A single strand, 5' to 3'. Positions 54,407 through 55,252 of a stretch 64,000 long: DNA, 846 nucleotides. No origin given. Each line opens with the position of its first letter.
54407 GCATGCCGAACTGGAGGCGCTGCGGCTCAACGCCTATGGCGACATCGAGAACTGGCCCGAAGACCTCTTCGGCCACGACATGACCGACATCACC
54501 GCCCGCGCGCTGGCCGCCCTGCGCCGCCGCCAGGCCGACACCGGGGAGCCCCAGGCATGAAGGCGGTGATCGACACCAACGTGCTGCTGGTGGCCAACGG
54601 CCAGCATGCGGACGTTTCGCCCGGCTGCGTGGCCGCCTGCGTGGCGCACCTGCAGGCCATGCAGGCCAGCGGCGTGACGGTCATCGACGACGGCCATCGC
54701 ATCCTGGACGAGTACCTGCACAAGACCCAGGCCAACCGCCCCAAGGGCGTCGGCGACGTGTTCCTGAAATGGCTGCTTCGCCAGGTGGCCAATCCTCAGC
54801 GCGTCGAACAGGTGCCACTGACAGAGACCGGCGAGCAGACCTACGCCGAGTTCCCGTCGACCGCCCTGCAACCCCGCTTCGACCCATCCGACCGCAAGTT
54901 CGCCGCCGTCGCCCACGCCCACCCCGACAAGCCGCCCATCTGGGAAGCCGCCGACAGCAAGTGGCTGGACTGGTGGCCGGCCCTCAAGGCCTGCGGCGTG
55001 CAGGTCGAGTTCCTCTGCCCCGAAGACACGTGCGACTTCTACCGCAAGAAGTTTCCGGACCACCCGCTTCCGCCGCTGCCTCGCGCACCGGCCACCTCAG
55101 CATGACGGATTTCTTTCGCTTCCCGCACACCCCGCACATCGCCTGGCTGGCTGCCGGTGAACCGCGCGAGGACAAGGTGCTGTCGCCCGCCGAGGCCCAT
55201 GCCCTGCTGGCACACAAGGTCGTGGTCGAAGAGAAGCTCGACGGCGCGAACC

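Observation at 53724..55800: Candidate new RNA cut-and-repair conflict system: ATPase + PIN nuclease + RNA ligase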

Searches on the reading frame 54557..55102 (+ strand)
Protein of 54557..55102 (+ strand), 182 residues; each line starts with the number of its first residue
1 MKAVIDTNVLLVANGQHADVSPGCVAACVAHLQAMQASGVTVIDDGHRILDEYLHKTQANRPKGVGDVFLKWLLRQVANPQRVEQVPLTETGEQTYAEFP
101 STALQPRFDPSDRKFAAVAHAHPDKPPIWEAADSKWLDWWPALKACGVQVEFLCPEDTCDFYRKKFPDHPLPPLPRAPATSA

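Call 3: search_protein_families(library=pfam, proteins=[window:54557-55102:+], max_evalue=1)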
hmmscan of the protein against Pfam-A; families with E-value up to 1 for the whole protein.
window:54557-55102:+ (182 aa): 1 family
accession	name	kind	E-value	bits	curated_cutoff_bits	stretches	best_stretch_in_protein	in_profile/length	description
PF13470.12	PIN_3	-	0.046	15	27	1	2-121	1-103/115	PIN domain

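Call 4: search_protein_families(library=padloc, proteins=[window:54557-55102:+], max_evalue=1)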
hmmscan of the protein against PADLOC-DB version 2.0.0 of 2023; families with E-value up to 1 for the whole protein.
window:54557-55102:+ (182 aa): 1 family
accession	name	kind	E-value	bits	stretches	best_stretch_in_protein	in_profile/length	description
PDLC04147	HEC-03A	-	2.9e-28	97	1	1-160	1-157/159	-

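Call 5: search_protein_families(library=ncbifam, proteins=[window:54557-55102:+], max_evalue=1)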
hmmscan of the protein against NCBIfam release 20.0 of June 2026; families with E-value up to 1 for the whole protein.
window:54557-55102:+ (182 aa): 2 families
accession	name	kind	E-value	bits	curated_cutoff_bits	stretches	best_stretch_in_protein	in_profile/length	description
NF005884.0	PRK07846.1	equivalog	0.0093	14.6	501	1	5-82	251-318/454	mycothione reductase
TIGR03452.1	mycothione_red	equivalog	0.013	14.4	635.65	1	5-81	252-317/452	mycothione reductase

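Call 7: find_homologous_proteins(query=window:54557-55102:+)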
Query window:54557-55102:+ (182 aa): 1830 proteins with E <= 0.001 among 1912 candidates; the best 120 are listed.
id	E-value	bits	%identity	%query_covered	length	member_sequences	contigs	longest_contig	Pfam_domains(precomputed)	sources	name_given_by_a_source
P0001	6.1e-110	383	93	92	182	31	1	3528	-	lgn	-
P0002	3.0e-103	361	88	91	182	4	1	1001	-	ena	-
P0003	1.3e-100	353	83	100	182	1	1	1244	-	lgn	-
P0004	1.8e-96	339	83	96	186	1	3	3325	-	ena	-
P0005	2.6e-94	332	79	99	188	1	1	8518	-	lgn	-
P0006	3.8e-93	328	80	96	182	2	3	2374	-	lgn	-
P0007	2.2e-92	326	81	98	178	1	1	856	-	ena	-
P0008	3.6e-92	325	79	97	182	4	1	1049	-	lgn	-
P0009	2.1e-87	310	76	93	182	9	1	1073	-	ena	-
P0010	4.5e-87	309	76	98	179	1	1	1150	-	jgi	jgi:hypothetical protein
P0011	3.2e-86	306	73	91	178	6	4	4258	-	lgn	-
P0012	1.6e-85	304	76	96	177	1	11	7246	-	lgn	-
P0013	2.1e-85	303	75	96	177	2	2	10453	-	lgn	-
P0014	3.2e-85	303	73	97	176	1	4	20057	-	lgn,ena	-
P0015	3.9e-85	302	74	96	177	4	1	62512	-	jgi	jgi:hypothetical protein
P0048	5.6e-82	292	73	96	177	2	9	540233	-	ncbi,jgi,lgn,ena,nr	ncbi:MAG: hypothetical protein IPN63_01035 [Gammaproteobacteria bacterium]|nr:hypothetical protein [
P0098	1.4e-79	284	71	96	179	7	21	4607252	-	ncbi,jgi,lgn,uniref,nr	ncbi:hypothetical protein [Xanthomonas translucens]|jgi:hypothetical protein|uniref:hypothetical pro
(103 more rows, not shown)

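Call 10: find_encoding_contigs(protein=P0048, flank=6000, max_places=4)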
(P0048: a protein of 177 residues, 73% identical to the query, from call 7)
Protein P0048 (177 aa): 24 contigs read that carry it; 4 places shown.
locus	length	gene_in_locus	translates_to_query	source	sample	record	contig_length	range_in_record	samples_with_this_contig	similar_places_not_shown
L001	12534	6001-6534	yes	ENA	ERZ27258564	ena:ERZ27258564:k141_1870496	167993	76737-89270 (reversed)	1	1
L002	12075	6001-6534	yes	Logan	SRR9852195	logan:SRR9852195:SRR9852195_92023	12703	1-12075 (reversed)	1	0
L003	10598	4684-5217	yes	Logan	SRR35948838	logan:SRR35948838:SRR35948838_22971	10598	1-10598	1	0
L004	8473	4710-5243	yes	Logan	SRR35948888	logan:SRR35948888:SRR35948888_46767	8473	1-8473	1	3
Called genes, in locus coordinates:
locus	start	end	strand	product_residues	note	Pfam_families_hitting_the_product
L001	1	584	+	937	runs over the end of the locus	PF00176:SNF2-rel_dom, PF00270:DEAD, PF04851:ResIII, PF00271:Helicase_C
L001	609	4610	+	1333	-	PF02384:N6_Mtase (weak), PF20473:MmeI_Mtase (weak), PF07669:Eco57I (weak)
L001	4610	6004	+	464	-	PF13175:AAA_15, PF13304:AAA_21, PF13175:AAA_15, PF12476:DUF3696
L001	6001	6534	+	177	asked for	-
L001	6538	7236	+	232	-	PF09414:RNA_ligase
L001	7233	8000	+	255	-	PF13391:HNH_2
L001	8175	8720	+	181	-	PF05433:Rick_17kDa_Anti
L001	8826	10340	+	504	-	PF03806:ABG_transport, PF03606:DcuC (weak)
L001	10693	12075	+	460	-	PF08541:ACP_syn_III_C (weak), PF01796:OB_ChsH2_C (weak)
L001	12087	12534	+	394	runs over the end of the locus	PF00108:Thiolase_N, PF22691:Thiolase_C_1, PF02803:Thiolase_C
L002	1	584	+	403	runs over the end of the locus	?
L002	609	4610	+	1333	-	PF02384:N6_Mtase (weak), PF20473:MmeI_Mtase (weak), PF07669:Eco57I (weak)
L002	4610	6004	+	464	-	PF13175:AAA_15, PF13304:AAA_21, PF13175:AAA_15, PF12476:DUF3696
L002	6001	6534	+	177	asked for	-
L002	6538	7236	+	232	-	PF09414:RNA_ligase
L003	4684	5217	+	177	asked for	-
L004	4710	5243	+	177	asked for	-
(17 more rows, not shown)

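Call 11: find_encoding_contigs(protein=P0098, flank=6000, max_places=4)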
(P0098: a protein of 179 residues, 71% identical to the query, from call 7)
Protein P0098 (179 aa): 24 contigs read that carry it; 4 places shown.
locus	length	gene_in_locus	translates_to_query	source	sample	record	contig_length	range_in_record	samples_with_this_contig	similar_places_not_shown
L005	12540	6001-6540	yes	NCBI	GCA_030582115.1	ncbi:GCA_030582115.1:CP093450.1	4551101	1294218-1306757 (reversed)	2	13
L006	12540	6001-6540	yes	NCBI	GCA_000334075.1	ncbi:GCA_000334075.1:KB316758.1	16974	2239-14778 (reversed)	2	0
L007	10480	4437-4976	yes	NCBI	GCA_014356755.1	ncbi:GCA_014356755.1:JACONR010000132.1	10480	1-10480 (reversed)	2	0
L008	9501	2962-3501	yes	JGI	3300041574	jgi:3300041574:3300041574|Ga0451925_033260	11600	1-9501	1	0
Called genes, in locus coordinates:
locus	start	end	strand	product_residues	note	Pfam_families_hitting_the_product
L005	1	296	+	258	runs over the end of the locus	PF03976:PPK2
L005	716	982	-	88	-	PF00708:Acylphosphatase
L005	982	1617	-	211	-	-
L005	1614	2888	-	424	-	PF03631:Virul_fac_BrkB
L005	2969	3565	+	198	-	PF03358:FMN_red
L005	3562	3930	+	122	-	PF09842:DUF2069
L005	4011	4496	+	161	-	PF00710:Asparaginase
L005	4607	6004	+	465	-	PF13175:AAA_15 (weak), PF13304:AAA_21, PF13175:AAA_15, PF12476:DUF3696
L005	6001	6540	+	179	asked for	-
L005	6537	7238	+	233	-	PF09414:RNA_ligase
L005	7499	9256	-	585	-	PF00082:Peptidase_S8, PF04151:PPC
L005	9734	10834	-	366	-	PF01063:Aminotran_4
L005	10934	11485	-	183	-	PF01883:FeS_assembly_P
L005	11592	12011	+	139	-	-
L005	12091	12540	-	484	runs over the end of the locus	PF02233:PNTB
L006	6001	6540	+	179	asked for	-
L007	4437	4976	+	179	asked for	-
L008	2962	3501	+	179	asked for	-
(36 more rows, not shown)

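Call 14: find_encoding_contigs(protein=P0001, flank=6000, max_places=4)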
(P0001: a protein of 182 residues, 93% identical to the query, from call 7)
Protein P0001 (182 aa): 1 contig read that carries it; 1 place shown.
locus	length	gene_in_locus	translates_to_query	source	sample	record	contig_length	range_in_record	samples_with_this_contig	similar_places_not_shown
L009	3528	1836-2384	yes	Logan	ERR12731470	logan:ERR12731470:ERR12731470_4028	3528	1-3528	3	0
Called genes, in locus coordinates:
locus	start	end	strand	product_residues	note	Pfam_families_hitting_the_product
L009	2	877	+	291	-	?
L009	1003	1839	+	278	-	PF13304:AAA_21, PF13175:AAA_15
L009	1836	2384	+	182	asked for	-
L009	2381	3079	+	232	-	PF09414:RNA_ligase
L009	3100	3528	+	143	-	?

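Call 15: find_encoding_contigs(protein=P0005, flank=6000, max_places=4)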
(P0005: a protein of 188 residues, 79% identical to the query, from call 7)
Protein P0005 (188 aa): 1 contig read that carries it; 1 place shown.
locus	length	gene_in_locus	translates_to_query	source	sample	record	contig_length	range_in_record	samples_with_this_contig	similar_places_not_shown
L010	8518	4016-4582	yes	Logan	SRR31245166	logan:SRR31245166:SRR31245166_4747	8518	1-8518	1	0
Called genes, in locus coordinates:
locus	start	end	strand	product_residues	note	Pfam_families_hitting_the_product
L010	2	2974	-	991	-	?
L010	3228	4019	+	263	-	PF13175:AAA_15, PF13304:AAA_21 (weak)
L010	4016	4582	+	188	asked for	-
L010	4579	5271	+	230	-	PF09414:RNA_ligase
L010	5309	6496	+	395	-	PF04303:PrpF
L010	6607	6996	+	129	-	-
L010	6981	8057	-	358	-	PF12625:Arabinose_bd, PF12833:HTH_18, PF00165:HTH_AraC (weak)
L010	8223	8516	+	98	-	?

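Call 19: find_related_loci(query=A2, collection=genome_contigs, flank=6000)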
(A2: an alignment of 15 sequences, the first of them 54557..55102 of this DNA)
Query A2 (182 aa) in genome_contigs; peptide patterns used: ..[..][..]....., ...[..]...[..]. (x = any residue, [..] = any of these).
211 stretches matched a pattern; 197 encode a relative of the query (tblastn E <= 1e-3); the best 80 are kept; 80 distinct loci.
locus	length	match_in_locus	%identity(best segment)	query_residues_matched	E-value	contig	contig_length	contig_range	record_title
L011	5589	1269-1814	99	1-182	2e-122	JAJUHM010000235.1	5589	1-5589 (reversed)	MAG: Aquabacterium olei isolate bin64 k141_77390_length_5589_cov_10.0000, whole genome shotgun sequence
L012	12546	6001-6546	97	1-182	5e-120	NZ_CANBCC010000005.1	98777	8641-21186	MAG: uncultured Aquabacterium sp. isolate SRR15322615_bin.2_metawrap_v1.3_MAG NODE.72_length_98777_cov_8_888130, whole g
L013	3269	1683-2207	74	1-175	2e-86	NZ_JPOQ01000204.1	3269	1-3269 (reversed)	Ferrovum myxofaciens strain P3G Contig204, whole genome shotgun sequence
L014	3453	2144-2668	75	1-175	3e-86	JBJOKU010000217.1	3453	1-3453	MAG: Pseudomonadota bacterium isolate sycamorecreek_2019_sw_WHONDRS-S19S_0028_A_bin.19 scaffold_0009506, whole genome sh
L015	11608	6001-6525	73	1-175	3e-84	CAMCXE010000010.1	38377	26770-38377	MAG: Thalassocella blandensis isolate MsH-30apr19-134 genome assembly, contig: MsH-30apr19-C1503, whole genome shotgun s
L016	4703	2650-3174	73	1-175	2e-84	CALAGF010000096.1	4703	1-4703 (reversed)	MAG TPA_asm: uncultured Rhodocyclaceae bacterium isolate SRR6231151_bin.72_CONCOCT_v1.1_MAG genome assembly, contig: ERZ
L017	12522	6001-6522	74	1-175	1e-83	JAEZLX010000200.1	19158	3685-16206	MAG: Proteobacteria bacterium isolate OH_CDB_89 k127_2339037, whole genome shotgun sequence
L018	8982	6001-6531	72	1-177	4e-83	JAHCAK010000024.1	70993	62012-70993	MAG: Burkholderiales bacterium isolate ACE_PRO65 PRO65_24, whole genome shotgun sequence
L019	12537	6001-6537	72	1-179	2e-83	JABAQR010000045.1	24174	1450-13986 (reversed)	MAG: Lysobacterales bacterium isolate Bin_3 c_000000004804, whole genome shotgun sequence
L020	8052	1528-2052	72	1-175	3e-83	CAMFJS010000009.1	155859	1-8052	MAG: uncultured Paucibacter sp. isolate SRR12456166_bin.9_metaWRAP_v1.3_MAG genome assembly, contig: ERZ12289973.67, who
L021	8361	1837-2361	73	1-175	5e-83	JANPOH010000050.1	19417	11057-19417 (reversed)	MAG: Betaproteobacteria bacterium isolate VAR_87_metabat_144 VAR_87_k141_1194867, whole genome shotgun sequence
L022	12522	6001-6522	71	1-174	1e-82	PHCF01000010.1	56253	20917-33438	MAG: Betaproteobacteria bacterium HGW-Betaproteobacteria-6 bjp_ig2103_scaffold_592, whole genome shotgun sequence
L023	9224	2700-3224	73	1-175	2e-82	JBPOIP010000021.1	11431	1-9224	MAG: Pseudomonadota bacterium isolate MAG_371 c_000000562056, whole genome shotgun sequence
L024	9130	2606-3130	72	1-175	1e-82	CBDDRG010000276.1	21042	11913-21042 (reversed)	uncultured bacterium isolate s14_56 genome assembly, contig: k141_233014, whole genome shotgun sequence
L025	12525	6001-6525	71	1-175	2e-81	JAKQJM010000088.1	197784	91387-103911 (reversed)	MAG: Pseudomonadota bacterium isolate USDV_maxbin.051 k141_1762857, whole genome shotgun sequence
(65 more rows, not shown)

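Call 27: search_protein_representatives(protein=window:54557-55102:+)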
Query: 182 residues. Proteins with E-value up to 0.001 (for the whole library): 1133; up to 1e-10: 705; up to 1e-30: 44. The best 150 are listed.
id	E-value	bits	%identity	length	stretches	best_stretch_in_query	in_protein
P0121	4.8e-78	277.4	70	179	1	1-175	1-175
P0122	1.2e-64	233.7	59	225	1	3-176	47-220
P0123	2.1e-60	219.9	58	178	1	3-175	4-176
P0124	3.9e-54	199.5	52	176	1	3-175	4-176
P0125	6.6e-52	192.2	51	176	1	3-175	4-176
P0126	1.3e-49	184.7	54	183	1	2-178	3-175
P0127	3.1e-47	176.9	50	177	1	2-173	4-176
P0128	4.2e-45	170.0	52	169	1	4-166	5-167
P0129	1.7e-42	161.5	54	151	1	37-172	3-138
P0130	1.1e-40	155.6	69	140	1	1-114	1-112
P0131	7.0e-38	146.4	48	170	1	3-156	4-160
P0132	7.9e-38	146.3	46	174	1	4-168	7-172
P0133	2.2e-37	144.8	44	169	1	3-165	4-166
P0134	3.5e-37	144.2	46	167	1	3-161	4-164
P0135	8.5e-37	142.9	48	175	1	3-161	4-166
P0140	1.2e-35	139.2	43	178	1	4-172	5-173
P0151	1.9e-32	128.7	40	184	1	3-168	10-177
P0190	1.5e-28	116.0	38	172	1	4-170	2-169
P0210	2.6e-27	112.0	37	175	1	3-161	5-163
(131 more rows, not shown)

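Call 34: search_solved_structures(query=A2, max_evalue=10, show_alignments=1)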
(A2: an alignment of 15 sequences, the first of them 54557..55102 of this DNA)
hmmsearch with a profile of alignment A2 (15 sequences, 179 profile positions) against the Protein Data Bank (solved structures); distinct sequences matched with E-value up to 10: 17.
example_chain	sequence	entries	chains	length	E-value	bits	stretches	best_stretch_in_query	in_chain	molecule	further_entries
6wvs_A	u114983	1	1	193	3.5e-08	36.3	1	25-59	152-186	DeNovoTIM15 hyperstable de novo TIM barrel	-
6yqx_A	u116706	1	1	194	0.00022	23.9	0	26-56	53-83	de novo designed TIM barrel DeNovoTIM13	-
7p12_A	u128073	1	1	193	0.00027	23.7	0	26-56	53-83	DeNovoTIM13-SB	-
4kul_A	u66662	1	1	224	0.14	14.8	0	124-170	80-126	Regulatory protein SIR3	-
2fvu_A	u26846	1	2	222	0.68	12.6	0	127-170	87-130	Regulatory protein SIR3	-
2fl7_A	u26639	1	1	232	0.83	12.3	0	127-170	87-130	Regulatory protein SIR3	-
3tu4_K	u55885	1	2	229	1.1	12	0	127-170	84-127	Regulatory protein SIR3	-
4kui_A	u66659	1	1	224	1.2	11.8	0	127-170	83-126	Regulatory protein SIR3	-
4kud_K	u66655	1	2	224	1.2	11.8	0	127-170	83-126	Regulatory protein SIR3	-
4ld9_K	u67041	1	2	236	1.2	11.7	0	127-170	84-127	Regulatory protein SIR3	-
6yre_A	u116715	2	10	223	1.7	11.3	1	5-59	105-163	Probable transaldolase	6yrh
6ys0_A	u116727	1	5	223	1.7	11.3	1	5-59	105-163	Probable transaldolase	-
6yrt_A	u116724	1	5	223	1.7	11.3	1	5-59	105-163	Transaldolase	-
3s0c_A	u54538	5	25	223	1.7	11.3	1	5-59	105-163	Probable transaldolase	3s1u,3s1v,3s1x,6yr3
6yrm_A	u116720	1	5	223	1.7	11.3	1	5-59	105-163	Probable transaldolase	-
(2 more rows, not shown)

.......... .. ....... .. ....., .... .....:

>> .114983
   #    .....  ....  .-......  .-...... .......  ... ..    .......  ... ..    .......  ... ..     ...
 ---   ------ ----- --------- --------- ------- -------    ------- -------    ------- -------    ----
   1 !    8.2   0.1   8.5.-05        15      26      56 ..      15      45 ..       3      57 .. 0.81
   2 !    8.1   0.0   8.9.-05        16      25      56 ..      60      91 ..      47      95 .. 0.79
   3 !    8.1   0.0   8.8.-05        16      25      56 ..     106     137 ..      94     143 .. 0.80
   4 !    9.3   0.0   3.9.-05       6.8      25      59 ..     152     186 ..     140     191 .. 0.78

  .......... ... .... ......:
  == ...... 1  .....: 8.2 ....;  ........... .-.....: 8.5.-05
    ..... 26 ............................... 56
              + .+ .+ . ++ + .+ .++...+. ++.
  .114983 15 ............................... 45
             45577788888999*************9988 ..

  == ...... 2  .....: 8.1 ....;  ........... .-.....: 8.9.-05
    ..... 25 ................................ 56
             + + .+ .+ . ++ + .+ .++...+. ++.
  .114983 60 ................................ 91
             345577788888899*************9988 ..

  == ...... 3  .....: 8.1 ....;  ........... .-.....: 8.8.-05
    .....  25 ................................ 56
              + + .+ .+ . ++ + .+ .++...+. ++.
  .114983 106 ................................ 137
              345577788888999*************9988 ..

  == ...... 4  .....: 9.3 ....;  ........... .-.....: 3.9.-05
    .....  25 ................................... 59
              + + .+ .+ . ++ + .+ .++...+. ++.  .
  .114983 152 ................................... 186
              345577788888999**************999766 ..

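Call 39: search_dna_similar(query=window:54557-55102:+, collection=plasmids, mode=protein, max_evalue=0.00001, max_rows=25)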
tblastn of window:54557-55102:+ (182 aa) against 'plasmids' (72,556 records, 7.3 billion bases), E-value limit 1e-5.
Records with a match: 12; places in all: 12; records where one place covers at least 80% of the query: 12.
Best place of each record, by identity: 60-80% 7; <60% 5.
By first word of the organism name: Aeromonas 6; Acinetobacter 3; Azotobacter 1; Tistrella 1; Rhodococcus 1.
By predicted mobility (MOB-suite, as given by PLSDB): conjugative 6; mobilizable 4; non-mobilizable 2.
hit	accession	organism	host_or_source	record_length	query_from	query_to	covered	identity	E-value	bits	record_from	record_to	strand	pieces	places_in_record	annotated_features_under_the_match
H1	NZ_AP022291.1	Aeromonas veronii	-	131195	1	167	92%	73.1%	2e-77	257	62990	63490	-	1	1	hypothetical protein | DUF3696 domain-containing protein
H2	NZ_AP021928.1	Aeromonas caviae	-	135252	1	167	92%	73.1%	2e-77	257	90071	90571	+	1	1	hypothetical protein | DUF3696 domain-containing protein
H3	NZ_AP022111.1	Aeromonas caviae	-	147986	1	167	92%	73.1%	2e-77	257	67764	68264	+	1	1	hypothetical protein | DUF3696 domain-containing protein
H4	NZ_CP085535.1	Aeromonas salmonicida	Brook charr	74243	1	167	92%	71.9%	5e-76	253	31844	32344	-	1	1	hypothetical protein | DUF3696 domain-containing protein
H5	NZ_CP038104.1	Aeromonas salmonicida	Salvelinus fontinalis,whole organism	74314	1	167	92%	71.9%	5e-76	253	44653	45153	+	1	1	hypothetical protein | DUF3696 domain-containing protein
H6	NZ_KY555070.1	Aeromonas salmonicida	-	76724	1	167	92%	71.9%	5e-76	253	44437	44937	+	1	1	hypothetical protein | DUF3696 domain-containing protein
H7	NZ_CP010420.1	Azotobacter chroococcum NCIMB 8003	cell culture,soil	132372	4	167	90%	67.9%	6e-68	230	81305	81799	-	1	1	hypothetical protein | DUF3696 domain-containing protein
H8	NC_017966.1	Tistrella mobilis KA081020-065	-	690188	2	166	91%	57.6%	5e-46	167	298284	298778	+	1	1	hypothetical protein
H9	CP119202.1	Acinetobacter soli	Homo sapiens,blood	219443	4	167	90%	54.9%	7e-53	187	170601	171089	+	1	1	hypothetical protein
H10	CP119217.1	Acinetobacter soli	Homo sapiens,blood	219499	4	167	90%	54.9%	7e-53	187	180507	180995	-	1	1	hypothetical protein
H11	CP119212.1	Acinetobacter soli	Homo sapiens,blood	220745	4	167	90%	54.9%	7e-53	187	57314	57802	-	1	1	hypothetical protein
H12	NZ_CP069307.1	Rhodococcus aetherivorans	monoisolate,Minnesota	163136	1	166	91%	31.4%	1e-8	61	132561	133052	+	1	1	hypothetical protein | DUF3696 domain-containing protein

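Call 40: search_dna_similar(query=window:54557-55102:+, collection=phages, mode=protein, max_evalue=0.001, max_rows=15)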
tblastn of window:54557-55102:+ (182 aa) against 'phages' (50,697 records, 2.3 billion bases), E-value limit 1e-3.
No match.

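Call 41: get_annotated_region(hit=H1, flank=6000)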
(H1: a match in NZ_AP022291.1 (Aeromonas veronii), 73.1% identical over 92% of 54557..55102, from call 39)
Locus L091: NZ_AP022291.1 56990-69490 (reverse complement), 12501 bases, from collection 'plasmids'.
description: Aeromonas veronii strain WP9-W18-ESBL-04 plasmid pWP9-W18-ESBL-04_1, complete sequence
organism: Aeromonas veronii (NCBI taxid 654)
taxonomy: Bacteria; Pseudomonadota; Gammaproteobacteria; Aeromonadales; Aeromonadaceae; Aeromonas; Aeromonas veronii
host: -; source: -; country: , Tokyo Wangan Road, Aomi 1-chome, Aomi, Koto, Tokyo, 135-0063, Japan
typing (MOB-suite, as given by PLSDB): conjugative; replicon rep_cluster_1169; relaxase MOBF; mating-pair formation MPF_F
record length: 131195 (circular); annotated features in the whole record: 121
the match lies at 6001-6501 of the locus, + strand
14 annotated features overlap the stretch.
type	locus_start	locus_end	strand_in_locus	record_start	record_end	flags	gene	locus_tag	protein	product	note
CDS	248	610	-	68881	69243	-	-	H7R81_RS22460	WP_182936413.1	DNA repair protein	-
CDS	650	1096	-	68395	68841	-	radC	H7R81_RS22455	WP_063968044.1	DNA repair protein RadC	GO:0006281 - DNA repair [Evidence IEA]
CDS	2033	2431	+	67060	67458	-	-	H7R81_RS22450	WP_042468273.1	DUF6088 family protein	-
CDS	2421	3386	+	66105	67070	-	-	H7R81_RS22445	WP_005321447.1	nucleotidyl transferase AbiEii/AbiGii toxin family protein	-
CDS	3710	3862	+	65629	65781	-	-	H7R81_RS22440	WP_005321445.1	Hok/Gef family protein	-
CDS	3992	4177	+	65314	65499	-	-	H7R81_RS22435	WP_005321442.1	hypothetical protein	-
CDS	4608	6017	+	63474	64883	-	-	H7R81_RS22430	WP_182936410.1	DUF3696 domain-containing protein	-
CDS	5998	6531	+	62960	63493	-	-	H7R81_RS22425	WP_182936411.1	hypothetical protein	-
CDS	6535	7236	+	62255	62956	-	-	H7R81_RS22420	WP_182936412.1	RNA ligase family protein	-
CDS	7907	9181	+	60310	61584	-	-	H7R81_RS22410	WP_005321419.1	metallophosphoesterase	-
CDS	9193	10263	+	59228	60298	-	-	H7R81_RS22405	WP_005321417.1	GTPase-associated system all-helical protein GASH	-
CDS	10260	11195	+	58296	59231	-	-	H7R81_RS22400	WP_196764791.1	hypothetical protein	-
CDS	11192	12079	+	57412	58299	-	-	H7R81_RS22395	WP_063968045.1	hypothetical protein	-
CDS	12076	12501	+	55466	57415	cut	-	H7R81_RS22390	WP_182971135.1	hypothetical protein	-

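Call 42: get_annotated_region(hit=H9, flank=6000)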
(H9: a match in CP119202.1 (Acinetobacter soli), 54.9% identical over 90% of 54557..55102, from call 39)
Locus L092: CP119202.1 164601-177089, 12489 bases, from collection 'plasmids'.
description: Acinetobacter soli strain AS843 plasmid pAS843-2, complete sequence
organism: Acinetobacter soli (NCBI taxid 487316)
taxonomy: Bacteria; Pseudomonadota; Gammaproteobacteria; Moraxellales; Moraxellaceae; Acinetobacter; Acinetobacter soli
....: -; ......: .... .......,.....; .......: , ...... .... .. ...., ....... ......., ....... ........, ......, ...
typing (MOB-suite, as given by PLSDB): mobilizable; replicon rep_cluster_639; relaxase MOBP
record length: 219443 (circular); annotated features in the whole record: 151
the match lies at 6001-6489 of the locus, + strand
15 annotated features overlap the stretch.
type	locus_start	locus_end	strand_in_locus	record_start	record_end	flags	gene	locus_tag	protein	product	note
CDS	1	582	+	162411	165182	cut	-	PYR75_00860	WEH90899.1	helicase-related protein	-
CDS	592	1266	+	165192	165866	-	-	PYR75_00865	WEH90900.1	hypothetical protein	-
CDS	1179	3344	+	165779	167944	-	-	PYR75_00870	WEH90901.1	N-6 DNA methylase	-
CDS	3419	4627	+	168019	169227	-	-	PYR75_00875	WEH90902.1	hypothetical protein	-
CDS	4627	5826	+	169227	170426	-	-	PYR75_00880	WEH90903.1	AAA family ATPase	-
CDS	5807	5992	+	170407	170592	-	-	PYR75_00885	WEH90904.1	DUF3696 domain-containing protein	-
CDS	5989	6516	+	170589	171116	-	-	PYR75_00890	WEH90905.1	hypothetical protein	-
CDS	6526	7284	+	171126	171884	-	-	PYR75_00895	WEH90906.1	HNH endonuclease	-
CDS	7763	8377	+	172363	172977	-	-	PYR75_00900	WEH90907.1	hypothetical protein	-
CDS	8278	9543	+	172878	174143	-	-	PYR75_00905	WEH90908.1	hypothetical protein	-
CDS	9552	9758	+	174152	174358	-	-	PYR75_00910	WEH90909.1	hypothetical protein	-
CDS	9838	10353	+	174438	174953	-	-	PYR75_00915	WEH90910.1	hypothetical protein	-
CDS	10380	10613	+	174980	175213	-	-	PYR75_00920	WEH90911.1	hypothetical protein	-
CDS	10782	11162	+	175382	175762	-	-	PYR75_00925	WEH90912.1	hypothetical protein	-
CDS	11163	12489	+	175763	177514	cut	-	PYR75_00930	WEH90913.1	AAA domain-containing protein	-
